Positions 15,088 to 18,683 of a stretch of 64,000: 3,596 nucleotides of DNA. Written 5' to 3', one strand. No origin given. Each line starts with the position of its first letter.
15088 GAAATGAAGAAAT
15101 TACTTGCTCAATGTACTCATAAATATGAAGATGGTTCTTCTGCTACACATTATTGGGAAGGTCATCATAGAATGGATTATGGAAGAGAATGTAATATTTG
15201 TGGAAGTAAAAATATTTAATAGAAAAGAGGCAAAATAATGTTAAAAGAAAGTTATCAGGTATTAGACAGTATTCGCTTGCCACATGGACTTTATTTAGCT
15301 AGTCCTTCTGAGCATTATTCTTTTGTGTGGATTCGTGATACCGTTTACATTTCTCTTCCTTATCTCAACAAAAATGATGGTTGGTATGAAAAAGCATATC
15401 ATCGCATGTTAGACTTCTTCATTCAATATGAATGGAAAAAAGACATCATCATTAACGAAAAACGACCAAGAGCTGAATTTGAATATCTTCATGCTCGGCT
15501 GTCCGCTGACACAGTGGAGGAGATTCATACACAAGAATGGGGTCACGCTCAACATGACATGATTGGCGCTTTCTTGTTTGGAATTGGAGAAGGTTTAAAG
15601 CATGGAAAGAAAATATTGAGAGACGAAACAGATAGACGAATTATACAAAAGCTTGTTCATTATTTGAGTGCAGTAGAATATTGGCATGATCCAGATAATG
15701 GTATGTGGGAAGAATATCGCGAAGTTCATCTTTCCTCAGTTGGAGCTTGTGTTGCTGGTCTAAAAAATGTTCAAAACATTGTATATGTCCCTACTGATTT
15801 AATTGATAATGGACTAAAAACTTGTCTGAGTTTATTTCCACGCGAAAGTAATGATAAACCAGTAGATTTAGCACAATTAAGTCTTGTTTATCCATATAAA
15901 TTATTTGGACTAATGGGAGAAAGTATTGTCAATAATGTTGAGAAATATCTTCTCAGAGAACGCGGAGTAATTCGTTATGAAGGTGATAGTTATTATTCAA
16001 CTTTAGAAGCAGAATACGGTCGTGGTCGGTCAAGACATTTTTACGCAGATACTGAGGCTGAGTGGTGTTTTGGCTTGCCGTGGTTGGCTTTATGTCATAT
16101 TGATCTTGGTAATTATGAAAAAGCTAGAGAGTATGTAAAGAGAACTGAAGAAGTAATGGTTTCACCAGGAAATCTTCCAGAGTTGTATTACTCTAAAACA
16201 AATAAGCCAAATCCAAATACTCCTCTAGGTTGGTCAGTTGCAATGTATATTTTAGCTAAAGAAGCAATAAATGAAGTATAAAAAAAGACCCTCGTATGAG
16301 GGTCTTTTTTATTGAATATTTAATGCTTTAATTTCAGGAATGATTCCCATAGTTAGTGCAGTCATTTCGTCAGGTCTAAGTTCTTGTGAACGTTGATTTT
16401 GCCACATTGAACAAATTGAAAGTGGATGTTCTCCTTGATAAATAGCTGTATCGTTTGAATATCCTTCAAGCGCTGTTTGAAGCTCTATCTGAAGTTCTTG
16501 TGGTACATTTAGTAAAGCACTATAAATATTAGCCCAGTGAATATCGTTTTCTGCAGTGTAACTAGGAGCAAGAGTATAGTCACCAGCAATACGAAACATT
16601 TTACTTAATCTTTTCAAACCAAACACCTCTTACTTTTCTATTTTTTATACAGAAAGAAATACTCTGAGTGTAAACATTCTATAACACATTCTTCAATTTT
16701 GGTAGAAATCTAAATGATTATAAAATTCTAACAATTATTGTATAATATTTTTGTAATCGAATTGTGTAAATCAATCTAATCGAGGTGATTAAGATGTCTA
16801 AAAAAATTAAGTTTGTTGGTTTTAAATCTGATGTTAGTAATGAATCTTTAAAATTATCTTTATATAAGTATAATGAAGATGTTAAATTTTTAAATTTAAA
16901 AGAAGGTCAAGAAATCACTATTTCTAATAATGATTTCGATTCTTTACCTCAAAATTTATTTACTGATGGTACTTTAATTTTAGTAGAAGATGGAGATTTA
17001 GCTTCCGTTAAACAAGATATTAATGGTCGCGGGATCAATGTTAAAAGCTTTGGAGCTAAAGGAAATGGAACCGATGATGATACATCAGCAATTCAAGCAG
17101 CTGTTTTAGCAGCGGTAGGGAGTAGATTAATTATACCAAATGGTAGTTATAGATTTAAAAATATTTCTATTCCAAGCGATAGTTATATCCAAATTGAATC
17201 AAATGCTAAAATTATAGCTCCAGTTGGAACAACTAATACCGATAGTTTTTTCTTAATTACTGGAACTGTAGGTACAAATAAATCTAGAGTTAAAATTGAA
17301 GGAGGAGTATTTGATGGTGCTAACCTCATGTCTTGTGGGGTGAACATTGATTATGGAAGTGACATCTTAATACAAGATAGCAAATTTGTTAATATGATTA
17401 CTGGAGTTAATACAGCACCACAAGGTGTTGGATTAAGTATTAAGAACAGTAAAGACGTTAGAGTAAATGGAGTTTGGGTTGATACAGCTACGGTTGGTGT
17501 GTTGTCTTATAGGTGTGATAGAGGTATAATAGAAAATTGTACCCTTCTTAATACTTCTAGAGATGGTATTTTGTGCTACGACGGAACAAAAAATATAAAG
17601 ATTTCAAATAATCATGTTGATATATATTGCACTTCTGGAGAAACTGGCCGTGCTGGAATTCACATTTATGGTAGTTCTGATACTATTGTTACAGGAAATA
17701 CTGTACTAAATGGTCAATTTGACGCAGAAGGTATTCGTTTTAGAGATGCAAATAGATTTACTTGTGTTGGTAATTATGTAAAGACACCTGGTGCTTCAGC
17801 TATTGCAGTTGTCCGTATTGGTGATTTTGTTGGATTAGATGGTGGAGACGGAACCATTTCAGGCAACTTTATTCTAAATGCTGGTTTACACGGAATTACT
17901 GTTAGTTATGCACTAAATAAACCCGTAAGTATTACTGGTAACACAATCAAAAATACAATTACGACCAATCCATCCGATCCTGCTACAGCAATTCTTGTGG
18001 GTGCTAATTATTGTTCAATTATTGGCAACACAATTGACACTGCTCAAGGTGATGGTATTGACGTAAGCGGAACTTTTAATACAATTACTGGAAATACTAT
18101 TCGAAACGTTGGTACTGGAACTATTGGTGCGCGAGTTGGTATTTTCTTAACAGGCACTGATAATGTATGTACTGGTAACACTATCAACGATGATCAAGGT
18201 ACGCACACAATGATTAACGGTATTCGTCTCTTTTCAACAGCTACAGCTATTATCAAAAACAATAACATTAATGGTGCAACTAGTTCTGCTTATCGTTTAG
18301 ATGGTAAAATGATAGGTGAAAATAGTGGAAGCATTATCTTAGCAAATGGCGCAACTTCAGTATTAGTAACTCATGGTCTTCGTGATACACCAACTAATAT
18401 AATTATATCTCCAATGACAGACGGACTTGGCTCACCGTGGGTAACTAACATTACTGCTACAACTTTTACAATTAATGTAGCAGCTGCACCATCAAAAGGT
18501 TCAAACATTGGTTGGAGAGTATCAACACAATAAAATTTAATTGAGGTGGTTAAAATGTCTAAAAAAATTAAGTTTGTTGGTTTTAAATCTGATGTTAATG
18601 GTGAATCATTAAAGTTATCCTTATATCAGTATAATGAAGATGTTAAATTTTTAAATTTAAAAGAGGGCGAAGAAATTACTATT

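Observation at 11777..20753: Three paralogous receptor-binding proteins share one N-terminal anchor but carry different beta-helix bodies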

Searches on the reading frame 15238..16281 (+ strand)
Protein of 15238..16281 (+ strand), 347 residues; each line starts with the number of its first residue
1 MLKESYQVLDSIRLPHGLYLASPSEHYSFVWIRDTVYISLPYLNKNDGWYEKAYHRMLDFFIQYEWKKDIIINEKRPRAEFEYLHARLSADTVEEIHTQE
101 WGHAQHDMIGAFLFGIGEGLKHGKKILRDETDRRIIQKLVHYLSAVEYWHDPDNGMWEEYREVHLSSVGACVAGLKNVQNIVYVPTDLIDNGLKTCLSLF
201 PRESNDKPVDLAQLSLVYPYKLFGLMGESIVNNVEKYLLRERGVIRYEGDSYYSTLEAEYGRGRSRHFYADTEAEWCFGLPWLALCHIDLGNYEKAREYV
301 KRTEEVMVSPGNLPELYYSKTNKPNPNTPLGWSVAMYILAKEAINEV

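Call 5: search_protein_families(library=pfam, proteins=[window:15238-16281:+], max_evalue=0.01)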
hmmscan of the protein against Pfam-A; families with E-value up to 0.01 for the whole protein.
window:15238-16281:+ (347 aa): 2 families
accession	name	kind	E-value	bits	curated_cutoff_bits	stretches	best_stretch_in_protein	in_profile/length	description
PF00723.27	Glyco_hydro_15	-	4.6e-13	49.3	22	1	15-173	21-188/427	Glycosyl hydrolases family 15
PF07719.23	TPR_2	-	0.0057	17.1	27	0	282-302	6-26/34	Tetratricopeptide repeat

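Call 6: search_protein_families(library=phrogs, proteins=[window:15238-16281:+], max_evalue=0.001)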
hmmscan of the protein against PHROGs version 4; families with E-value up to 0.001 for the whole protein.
window:15238-16281:+ (347 aa): 0 families

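Call 81: search_solved_structures(query=window:15238-16281:+, max_evalue=0.01)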
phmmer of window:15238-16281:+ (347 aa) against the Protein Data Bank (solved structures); distinct sequences matched with E-value up to 0.01: 2.
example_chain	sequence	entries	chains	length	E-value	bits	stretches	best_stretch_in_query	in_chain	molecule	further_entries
8jfk_M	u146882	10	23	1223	3.2e-10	42.9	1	78-318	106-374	Phosphorylase b kinase regulatory subunit alpha, skeletal muscle isoform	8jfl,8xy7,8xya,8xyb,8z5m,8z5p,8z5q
8jfk_B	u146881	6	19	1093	2e-07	33.7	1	81-299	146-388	Phosphorylase b kinase regulatory subunit beta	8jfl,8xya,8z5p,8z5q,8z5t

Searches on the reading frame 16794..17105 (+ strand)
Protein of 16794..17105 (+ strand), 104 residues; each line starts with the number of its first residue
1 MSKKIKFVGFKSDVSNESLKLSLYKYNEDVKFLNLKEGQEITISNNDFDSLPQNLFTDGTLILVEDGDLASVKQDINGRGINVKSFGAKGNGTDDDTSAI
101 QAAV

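Call 57: predict_structure(alignment_id=A4)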
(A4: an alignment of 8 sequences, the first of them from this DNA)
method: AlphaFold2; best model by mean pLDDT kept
length: 104 residues; sequences in the alignment: 8
mean_pLDDT: 64.1   pTM: 0.49
mean pLDDT of the five models: 64.1, 63.8, 58.9, 57.8, 53.4
residues with pLDDT >= 90: 0; 70-90: 54; 50-70: 15; < 50: 35
segments of 3 or more residues with pLDDT < 50: 69-96, 98-104
pLDDT, mean of each block of 10 residues (from residue 1): 78 69 72 81 84 81 69 35 35 47 43
secondary structure, 60 per line:
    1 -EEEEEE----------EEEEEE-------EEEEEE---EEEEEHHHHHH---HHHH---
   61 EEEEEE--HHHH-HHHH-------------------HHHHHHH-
elements in order: E2-7 E18-23 E31-36 E40-44 H45-50 H54-57 E61-66 H69-72 H74-77 H97-103

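Call 63: fold_search(model_id=the predicted structure, library=viral)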
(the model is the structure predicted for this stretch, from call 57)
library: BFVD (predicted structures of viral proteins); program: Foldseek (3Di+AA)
matches with E <= 10: 259; with E <= 0.001: 0
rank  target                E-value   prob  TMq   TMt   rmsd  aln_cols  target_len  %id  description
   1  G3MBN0                1.1e-02  1.00  0.48  0.67   5.3        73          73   23  Gp164 [Bacillus phage G]
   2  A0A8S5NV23            6.6e-02  0.98  0.41  0.49   3.9        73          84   16  DUF2635 domain-containing protein [Myoviridae sp. ctiu99]
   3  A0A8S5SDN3            8.4e-02  0.99  0.42  0.20   3.7        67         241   19  Uncharacterized protein [Siphoviridae sp. ctnpt50]
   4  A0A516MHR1            8.4e-02  0.80  0.38  0.41  10.3        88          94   17  (no name in the UniProt tables at hand)
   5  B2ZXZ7                1.2e-01  0.38  0.31  0.31  13.2        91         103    8  Uncharacterized protein [Ralstonia phage phiRSL1]
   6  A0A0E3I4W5            1.5e-01  0.66  0.36  0.41   8.7        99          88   17  Uncharacterized protein [Synechococcus phage ACG-2014f]
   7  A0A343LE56            1.8e-01  0.63  0.33  0.20   7.4        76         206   10  Uncharacterized protein [Leptospira phage LE3]
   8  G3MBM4                2.5e-01  0.57  0.39  0.25  13.8        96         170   12  Gp158 [Bacillus phage G]
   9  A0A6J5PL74            2.9e-01  0.85  0.43  0.56   4.2        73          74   16  Uncharacterized protein [uncultured Caudovirales phage]
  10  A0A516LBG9            2.9e-01  0.75  0.42  0.48   8.3        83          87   16  (no name in the UniProt tables at hand)
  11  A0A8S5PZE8            3.2e-01  0.14  0.24  0.21  18.9       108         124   13  Intermediate conductance calcium-activated potassium channel-helix bundle, copper, MEMBRANE PROTEIN [CrAss-like virus sp. ctjK323]
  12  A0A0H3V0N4            3.4e-01  0.82  0.40  0.31   3.7        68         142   18  (no name in the UniProt tables at hand)
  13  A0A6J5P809            3.7e-01  0.20  0.29  0.37   9.1        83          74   14  Uncharacterized protein [uncultured Caudovirales phage]
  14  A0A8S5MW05            3.9e-01  0.57  0.42  0.47  14.6        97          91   10  Uncharacterized protein [Siphoviridae sp. ctZpP9]
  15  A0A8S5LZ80            5.0e-01  0.21  0.29  0.32  15.8        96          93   10  Uncharacterized protein [Siphoviridae sp. ctvGX2]
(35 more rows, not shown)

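Call 104: fold_search(model_id=the predicted structure, library=pdb)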
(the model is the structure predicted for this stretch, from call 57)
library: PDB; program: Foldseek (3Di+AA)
matches with E <= 10: 133; with E <= 0.001: 0
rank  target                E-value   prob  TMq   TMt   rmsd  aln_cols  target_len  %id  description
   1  9e2z_D                3.1e-01  0.90  0.38  0.21   3.5        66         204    9  Cryo-EM structure of human CMG helicase stalled at G4-containing DNA template (released 2025-03-26)
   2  2e9x_D                4.4e-01  0.77  0.37  0.21   3.7        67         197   10  The crystal structure of human GINS core complex (released 2007-04-10)
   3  6xtx_D                1.1e+00  0.44  0.36  0.20   4.2        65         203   11  CryoEM structure of human CMG bound to ATPgammaS and DNA (released 2020-05-27)
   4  8qfl_B                1.3e+00  0.30  0.26  0.19   3.0        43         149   14  Ergothioneine dioxygenase from Thermocatellispora tengchongensis in complex with iron (released 2023-12-27)
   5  8qfp_B                1.9e+00  0.25  0.27  0.20   2.9        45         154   13  Ergothioneine dioxygenase from Thermocatellispora tengchongensis in complex with manganese and in presence of catalase (released 2023-12-27)
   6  8qfm_B                1.9e+00  0.23  0.27  0.20   3.0        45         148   13  Ergothioneine dioxygenase from Thermocatellispora tengchongensis in complex with manganese (released 2023-12-27)
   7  8qfp_A                1.9e+00  0.23  0.26  0.19   2.9        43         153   14  Ergothioneine dioxygenase from Thermocatellispora tengchongensis in complex with manganese and in presence of catalase (released 2023-12-27)
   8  5hlz_A                2.1e+00  0.05  0.21  0.13  11.5        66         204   11  Structure of Pro-Activin A Complex at 2.85 A resolution (released 2016-07-13)
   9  6vi9                  2.2e+00  0.16  0.25  0.16   3.5        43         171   12  Observing a ring-cleaving dioxygenase in action through a crystalline lens - an alkylperoxo bound structure (released 2020-07-29)
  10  4il7                  2.2e+00  0.14  0.26  0.30   3.3        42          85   17  Crystal structure of A223 C-terminal domain, a structural protein from sulfolobus turreted icosahedral virus (STIV) (released 2013-04-03)
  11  8qfl_A                2.3e+00  0.20  0.27  0.20   3.0        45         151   13  Ergothioneine dioxygenase from Thermocatellispora tengchongensis in complex with iron (released 2023-12-27)
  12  4wzc                  2.5e+00  0.21  0.26  0.17   3.2        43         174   14  Understanding Extradiol Dioxygenase Mechanism in NAD+ Biosynthesis by Viewing Catalytic Intermediates - 2,3-cis-4,5-tran (released 2016-02-10)
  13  6xwv_C                2.5e+00  0.12  0.24  0.20   3.7        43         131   16  Crystal structure of drosophila melanogaster CENP-C bound to CAL1 (released 2020-04-01)
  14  8cgd_g                2.5e+00  0.09  0.27  0.18   9.4        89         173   13  Clindamycin bound to the 50S subunit (released 2023-07-26)
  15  6cd3                  2.8e+00  0.20  0.26  0.17   3.2        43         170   14  Crystal structure of 3-hydroxyanthranilate-3,4-dioxygenase I142A from Cupriavidus metallidurans in complex with 3-HAA (released 2018-06-06)
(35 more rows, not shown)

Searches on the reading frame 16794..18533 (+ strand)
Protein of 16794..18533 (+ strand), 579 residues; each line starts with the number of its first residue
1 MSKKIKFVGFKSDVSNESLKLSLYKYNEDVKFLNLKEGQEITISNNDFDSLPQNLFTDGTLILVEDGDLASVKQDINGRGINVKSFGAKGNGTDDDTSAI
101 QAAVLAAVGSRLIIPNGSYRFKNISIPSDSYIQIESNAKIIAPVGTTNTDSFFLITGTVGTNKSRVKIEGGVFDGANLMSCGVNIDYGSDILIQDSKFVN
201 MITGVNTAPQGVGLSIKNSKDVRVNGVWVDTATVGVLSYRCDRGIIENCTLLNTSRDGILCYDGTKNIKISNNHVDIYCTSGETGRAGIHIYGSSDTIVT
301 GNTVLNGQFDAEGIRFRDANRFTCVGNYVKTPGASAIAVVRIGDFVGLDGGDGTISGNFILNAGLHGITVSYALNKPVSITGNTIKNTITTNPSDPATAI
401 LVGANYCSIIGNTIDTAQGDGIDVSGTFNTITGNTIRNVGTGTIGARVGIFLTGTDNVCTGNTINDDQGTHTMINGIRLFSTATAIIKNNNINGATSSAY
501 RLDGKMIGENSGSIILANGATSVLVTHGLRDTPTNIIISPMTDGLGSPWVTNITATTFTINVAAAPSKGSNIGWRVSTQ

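Call 5: search_protein_families(library=pfam, proteins=[window:16794-18533:+], max_evalue=0.01)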
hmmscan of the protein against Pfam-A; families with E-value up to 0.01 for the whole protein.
window:16794-18533:+ (579 aa): 3 families
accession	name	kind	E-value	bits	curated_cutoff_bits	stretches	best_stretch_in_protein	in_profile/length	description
PF13229.12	Beta_helix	-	2.1e-21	76.6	25.9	4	213-371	2-145/158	Right handed beta helix region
PF05048.19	NosD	-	5.3e-13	49.3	23.6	3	177-328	27-168/212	Periplasmic copper-binding protein (NosD)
PF12708.12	Pect-lyase_RHGA_epim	-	3.2e-06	27.5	27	1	81-198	2-118/213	Rhamnogalacturonase A/epimerase, pectate lyase-like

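Call 6: search_protein_families(library=phrogs, proteins=[window:16794-18533:+], max_evalue=0.001)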
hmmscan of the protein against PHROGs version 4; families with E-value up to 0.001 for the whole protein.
window:16794-18533:+ (579 aa): 4 families
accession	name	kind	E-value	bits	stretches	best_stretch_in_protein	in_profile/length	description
phrog_2234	-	tail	1.2e-15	58.2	3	68-201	172-319/757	tail spike protein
phrog_7458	-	tail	2.6e-13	50.1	2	68-169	110-208/732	tail spike protein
phrog_15175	-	head and packaging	8.6e-06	25.5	1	71-277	223-421/647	virion structural protein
phrog_15455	-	tail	2.9e-05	23.8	0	61-494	124-462/652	tail fiber protein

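Call 12: search_dna_similar(query=window:16794-18533:+, collection=phages, mode=protein, max_rows=25)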
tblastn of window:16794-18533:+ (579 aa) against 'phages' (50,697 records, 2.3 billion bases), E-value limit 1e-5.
Records with a match: 15; places in all: 15; records where one place covers at least 80% of the query: 0.
Best place of each record, by identity: <60% 15.
By first word of the organism name: Vibrio 6; Bacillus 4; Listeria 2; Bacteriophage 2; Streptococcus 1.
By host as written in the record: - 8; Bacillus subtilis 4; Listeria monocytogenes 2; Streptococcus agalactiae 1.
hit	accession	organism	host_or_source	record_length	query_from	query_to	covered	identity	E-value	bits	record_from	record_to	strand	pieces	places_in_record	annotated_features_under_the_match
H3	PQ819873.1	Streptococcus phage vB_SagM-GXN1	Streptococcus agalactiae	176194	67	276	36%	29.1%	1e-7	61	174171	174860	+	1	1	none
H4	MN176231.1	Bacillus phage 276BB001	Bacillus subtilis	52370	78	272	34%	29.1%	8e-7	58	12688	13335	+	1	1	21: peptidase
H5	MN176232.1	Bacillus phage 280BB001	Bacillus subtilis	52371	78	272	34%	29.1%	8e-7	58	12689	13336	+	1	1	21: peptidase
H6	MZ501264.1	Bacillus phage 274BB002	Bacillus subtilis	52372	78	272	34%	29.1%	8e-7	58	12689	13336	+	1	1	21: peptidase G2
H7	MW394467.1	Bacillus phage 268TH004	Bacillus subtilis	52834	78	272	34%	29.1%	8e-7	58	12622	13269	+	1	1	20: peptidase G2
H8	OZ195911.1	Vibrio phage K476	Seawater and oysters mix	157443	76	203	22%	35.6%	7e-10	68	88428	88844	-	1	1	tail protein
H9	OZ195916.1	Vibrio phage K469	Seawater and oysters mix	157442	76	203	22%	35.6%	7e-10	68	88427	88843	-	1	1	tail protein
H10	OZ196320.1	Vibrio phage K452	Seawater and oysters mix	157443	76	203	22%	35.6%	7e-10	68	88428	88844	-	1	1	tail protein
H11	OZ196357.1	Vibrio phage K364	Seawater and oysters mix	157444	76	203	22%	35.6%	7e-10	68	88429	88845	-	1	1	tail protein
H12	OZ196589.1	Vibrio phage K444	Seawater and oysters mix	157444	76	203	22%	35.6%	7e-10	68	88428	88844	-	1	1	tail protein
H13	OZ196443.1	Vibrio phage K475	Seawater and oysters mix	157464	76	203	22%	35.6%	7e-10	68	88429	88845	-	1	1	tail protein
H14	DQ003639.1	Listeria phage B025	Listeria monocytogenes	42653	36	146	19%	31.3%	7e-6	55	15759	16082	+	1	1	gp18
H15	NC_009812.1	Listeria phage B025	Listeria monocytogenes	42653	36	146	19%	31.3%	7e-6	55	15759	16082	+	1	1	tail spike protein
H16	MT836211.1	Bacteriophage sp.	human fecal samples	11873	81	178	17%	35.4%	2e-6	57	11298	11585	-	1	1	record has no annotation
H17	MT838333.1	Bacteriophage sp.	human fecal samples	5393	57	138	14%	36.0%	7e-6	55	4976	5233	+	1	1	record has no annotation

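Call 35: search_solved_structures(query=window:16794-18533:+, max_evalue=0.1)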
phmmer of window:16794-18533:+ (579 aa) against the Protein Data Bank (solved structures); distinct sequences matched with E-value up to 0.1: 7.
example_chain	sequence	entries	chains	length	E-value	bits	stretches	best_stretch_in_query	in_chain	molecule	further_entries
1h80_A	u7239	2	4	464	3.9e-08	35.5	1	69-144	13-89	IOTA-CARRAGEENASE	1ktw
3lmw_A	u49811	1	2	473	4e-08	35.4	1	69-144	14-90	Iota-carrageenase, CgiA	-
2pyg_A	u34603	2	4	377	7.8e-05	24.6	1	81-142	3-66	Poly(beta-D-mannuronate) C5 epimerase 4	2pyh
8xfq_A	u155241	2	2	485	0.0001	24.2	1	81-140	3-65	mannuronan 5-epimerase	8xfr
8ja4_A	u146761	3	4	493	0.00011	24.2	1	81-140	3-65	mannuronan 5-epimerase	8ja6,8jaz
7b7a_A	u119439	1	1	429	0.0074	18.1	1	70-146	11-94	Pectin lyase-like superfamily protein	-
8ikx_A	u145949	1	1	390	0.032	16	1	81-146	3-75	Pectin lyase-like superfamily protein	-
